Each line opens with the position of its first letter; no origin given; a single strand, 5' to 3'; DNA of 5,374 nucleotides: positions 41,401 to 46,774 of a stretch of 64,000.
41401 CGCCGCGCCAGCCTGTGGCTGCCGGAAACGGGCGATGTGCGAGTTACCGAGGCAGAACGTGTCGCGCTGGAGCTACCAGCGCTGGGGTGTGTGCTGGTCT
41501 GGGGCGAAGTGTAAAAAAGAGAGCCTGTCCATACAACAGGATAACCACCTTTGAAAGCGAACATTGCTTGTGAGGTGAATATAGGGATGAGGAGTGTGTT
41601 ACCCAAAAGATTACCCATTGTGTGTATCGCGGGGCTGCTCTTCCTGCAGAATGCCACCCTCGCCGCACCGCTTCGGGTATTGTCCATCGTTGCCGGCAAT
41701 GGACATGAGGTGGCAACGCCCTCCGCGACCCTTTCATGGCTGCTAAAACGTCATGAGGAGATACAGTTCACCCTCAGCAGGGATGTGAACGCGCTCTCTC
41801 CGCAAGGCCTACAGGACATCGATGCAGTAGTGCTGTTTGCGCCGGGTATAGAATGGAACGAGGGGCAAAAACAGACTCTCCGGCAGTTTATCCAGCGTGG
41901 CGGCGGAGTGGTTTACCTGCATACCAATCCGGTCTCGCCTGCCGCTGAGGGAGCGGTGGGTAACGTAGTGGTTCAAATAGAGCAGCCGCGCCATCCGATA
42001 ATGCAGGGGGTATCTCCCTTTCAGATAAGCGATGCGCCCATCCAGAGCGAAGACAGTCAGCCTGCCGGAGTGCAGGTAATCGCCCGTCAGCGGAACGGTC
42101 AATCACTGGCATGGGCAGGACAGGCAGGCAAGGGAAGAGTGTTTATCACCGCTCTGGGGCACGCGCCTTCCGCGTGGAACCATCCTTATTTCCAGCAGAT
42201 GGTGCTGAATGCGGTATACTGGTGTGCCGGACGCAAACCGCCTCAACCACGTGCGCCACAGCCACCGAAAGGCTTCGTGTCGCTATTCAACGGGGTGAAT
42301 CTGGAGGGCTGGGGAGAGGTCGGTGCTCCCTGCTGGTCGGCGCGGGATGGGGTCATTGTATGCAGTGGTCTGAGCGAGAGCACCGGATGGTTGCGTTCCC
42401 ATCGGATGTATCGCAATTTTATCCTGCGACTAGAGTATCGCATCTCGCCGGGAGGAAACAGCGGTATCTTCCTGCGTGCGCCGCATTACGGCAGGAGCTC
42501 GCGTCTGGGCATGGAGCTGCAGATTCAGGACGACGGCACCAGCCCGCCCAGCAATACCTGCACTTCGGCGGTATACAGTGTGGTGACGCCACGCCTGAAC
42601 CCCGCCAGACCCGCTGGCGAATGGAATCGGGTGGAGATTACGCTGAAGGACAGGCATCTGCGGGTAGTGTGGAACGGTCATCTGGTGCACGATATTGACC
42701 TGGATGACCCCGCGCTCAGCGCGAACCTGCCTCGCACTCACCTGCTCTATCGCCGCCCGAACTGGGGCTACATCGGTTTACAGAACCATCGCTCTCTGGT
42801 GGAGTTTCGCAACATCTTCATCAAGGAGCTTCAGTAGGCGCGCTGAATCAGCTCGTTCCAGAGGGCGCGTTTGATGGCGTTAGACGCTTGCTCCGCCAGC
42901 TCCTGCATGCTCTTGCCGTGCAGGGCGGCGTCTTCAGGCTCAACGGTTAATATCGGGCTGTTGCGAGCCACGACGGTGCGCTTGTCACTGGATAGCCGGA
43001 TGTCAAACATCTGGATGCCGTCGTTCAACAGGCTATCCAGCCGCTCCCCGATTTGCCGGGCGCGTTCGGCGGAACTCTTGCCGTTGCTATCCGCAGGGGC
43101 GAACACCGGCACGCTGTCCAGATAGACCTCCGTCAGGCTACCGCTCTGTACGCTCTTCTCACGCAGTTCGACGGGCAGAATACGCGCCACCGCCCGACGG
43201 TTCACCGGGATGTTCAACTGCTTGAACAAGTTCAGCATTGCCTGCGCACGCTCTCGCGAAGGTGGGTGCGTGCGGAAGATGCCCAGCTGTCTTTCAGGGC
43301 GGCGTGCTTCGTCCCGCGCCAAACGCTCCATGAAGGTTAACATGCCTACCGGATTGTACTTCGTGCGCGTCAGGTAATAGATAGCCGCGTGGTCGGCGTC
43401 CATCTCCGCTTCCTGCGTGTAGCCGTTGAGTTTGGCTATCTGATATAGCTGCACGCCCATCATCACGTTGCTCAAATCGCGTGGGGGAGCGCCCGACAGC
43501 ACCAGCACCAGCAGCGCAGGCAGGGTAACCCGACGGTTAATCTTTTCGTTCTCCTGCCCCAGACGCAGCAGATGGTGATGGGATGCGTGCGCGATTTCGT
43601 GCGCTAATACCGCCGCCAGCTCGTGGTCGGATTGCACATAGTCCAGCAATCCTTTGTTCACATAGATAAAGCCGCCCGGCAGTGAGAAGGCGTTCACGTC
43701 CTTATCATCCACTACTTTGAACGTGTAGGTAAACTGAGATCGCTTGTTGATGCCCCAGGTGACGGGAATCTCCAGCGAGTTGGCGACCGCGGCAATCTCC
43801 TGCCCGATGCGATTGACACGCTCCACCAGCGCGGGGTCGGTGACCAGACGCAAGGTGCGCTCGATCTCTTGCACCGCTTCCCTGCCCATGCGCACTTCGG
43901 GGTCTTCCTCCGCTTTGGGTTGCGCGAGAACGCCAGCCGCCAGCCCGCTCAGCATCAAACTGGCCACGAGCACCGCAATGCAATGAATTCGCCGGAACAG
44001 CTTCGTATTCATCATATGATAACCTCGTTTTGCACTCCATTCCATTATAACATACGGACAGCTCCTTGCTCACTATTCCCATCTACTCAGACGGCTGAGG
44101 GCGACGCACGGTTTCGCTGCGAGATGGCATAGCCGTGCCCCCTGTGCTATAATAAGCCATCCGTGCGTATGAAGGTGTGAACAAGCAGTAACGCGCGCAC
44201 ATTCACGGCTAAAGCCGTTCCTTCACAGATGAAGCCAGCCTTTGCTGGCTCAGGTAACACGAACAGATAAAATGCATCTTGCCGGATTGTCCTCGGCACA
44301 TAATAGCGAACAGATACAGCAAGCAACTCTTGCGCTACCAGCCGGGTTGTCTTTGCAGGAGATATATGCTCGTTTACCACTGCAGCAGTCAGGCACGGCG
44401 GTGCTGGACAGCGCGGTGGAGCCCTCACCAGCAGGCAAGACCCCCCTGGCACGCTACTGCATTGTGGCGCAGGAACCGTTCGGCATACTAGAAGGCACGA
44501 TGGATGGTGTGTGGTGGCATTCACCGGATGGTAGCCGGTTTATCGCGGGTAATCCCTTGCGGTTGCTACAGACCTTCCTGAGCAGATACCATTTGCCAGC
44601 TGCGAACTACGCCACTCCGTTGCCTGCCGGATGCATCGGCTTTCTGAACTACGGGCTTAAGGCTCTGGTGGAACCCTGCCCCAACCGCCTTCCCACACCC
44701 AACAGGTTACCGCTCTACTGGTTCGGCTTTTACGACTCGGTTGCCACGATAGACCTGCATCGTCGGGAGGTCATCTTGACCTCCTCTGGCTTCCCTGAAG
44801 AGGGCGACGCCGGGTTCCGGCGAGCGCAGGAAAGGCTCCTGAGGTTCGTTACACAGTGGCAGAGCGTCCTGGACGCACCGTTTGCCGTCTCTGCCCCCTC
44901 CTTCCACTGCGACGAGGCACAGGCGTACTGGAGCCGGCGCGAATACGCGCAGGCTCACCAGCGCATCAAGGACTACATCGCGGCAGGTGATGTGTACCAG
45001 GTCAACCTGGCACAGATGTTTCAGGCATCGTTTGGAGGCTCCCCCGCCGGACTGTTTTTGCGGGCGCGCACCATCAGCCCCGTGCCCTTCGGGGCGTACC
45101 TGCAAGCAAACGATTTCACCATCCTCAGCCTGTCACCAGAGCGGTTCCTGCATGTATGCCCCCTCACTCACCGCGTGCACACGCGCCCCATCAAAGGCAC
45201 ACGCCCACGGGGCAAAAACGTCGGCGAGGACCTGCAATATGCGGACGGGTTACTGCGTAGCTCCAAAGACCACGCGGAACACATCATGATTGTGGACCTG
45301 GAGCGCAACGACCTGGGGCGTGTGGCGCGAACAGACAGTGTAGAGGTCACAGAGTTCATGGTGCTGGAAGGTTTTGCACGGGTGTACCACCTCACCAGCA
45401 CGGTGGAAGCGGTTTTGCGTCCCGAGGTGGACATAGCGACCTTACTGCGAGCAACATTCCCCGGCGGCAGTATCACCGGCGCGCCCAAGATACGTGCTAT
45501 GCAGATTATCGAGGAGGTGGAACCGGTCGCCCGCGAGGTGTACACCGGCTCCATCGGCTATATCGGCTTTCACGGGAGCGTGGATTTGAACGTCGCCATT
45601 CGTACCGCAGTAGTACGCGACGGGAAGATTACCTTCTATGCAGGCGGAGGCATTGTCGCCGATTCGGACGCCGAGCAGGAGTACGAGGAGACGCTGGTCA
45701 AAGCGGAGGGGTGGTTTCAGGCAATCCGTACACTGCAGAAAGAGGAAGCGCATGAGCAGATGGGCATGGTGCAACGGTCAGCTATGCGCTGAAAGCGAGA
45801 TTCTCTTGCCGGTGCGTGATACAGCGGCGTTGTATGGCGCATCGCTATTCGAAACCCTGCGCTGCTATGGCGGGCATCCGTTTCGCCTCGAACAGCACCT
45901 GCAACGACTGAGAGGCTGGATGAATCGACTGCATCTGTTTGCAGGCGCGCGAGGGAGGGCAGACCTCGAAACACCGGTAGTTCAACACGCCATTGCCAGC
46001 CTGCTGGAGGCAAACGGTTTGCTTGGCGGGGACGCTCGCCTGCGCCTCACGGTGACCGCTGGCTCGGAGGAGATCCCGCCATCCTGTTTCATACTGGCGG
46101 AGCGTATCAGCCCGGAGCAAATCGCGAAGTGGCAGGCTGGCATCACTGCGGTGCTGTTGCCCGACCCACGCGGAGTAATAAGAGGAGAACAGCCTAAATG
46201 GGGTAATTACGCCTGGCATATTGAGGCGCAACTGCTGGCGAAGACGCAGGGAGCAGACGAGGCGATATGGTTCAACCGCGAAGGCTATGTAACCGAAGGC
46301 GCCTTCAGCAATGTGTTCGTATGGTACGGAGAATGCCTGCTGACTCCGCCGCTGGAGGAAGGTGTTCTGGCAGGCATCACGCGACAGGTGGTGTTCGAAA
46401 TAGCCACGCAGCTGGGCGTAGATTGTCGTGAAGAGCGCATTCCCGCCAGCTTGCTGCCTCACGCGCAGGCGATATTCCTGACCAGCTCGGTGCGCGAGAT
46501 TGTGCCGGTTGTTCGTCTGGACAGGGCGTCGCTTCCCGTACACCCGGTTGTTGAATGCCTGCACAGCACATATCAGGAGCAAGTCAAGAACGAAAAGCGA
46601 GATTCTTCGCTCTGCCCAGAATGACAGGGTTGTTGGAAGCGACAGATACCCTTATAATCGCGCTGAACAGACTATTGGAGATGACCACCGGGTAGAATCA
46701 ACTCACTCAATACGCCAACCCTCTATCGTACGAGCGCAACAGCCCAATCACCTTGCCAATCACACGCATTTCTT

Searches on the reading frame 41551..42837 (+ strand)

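Call 64: search_protein_families(library=pfam, proteins=[window:41551-42837:+], max_evalue=0.0001)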
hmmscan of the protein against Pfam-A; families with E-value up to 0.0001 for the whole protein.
window:41551-42837:+ (428 aa): 2 families
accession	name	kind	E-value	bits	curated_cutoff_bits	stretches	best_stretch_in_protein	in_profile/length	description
PF06439.18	3keto-disac_hyd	-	3.2e-42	145.1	26.8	1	241-425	1-187/187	3-keto-disaccharide hydrolase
PF06283.17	ThuA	-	1.2e-21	78.3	33.4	1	49-225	10-209/209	Trehalose utilisation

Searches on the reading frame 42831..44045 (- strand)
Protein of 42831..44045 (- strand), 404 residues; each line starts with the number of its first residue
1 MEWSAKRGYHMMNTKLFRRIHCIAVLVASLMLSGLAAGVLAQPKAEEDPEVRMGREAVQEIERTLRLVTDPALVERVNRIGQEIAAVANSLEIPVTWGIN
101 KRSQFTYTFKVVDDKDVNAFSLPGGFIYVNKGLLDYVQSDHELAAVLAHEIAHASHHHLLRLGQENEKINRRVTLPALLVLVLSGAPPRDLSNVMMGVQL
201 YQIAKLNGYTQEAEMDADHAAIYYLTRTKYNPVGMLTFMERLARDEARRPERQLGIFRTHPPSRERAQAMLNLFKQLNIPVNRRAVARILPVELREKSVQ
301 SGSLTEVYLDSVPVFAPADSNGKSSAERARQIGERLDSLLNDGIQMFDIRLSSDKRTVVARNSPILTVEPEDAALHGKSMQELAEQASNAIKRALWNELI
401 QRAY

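Call 64: search_protein_families(library=pfam, proteins=[window:42831-44045:-], max_evalue=0.0001)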
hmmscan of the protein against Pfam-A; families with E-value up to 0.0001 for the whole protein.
window:42831-44045:- (404 aa): 1 family
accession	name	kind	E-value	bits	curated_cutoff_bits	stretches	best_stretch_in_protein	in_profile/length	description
PF01435.24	Peptidase_M48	-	8.8e-27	94.6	20.3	1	89-271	16-183/186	Peptidase family M48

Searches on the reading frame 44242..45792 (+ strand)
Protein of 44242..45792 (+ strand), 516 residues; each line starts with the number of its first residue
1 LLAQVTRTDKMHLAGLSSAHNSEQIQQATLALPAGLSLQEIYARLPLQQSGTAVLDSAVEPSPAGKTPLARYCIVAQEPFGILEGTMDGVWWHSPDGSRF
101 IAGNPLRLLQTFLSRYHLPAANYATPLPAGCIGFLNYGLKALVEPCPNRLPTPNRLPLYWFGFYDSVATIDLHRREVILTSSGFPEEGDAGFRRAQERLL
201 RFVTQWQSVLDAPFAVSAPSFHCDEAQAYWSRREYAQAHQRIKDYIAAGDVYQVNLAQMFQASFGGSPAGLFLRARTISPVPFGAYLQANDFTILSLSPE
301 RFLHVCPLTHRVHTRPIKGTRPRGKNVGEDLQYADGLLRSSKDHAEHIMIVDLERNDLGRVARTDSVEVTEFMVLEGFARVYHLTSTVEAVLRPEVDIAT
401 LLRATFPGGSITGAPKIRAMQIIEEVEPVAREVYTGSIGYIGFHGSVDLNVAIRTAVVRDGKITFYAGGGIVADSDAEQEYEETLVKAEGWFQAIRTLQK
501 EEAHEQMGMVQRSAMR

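Call 64: search_protein_families(library=pfam, proteins=[window:44242-45792:+], max_evalue=0.0001)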
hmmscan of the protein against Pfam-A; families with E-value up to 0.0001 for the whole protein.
window:44242-45792:+ (516 aa): 2 families
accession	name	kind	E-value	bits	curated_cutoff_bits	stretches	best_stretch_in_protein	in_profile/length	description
PF00425.24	Chorismate_bind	-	5.9e-87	291.9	27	1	232-487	2-257/257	chorismate binding enzyme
PF04715.19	Anth_synt_I_N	-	5.8e-14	53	23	1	40-178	7-139/140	Anthranilate synthase component I, N terminal region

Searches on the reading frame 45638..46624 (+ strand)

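Call 64: search_protein_families(library=pfam, proteins=[window:45638-46624:+], max_evalue=0.0001)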
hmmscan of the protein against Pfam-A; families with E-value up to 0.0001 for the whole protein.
window:45638-46624:+ (328 aa): 1 family
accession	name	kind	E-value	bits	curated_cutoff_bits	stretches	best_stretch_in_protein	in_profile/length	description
PF01063.24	Aminotran_4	-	4e-49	167.9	28.5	1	70-293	2-222/223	Amino-transferase class IV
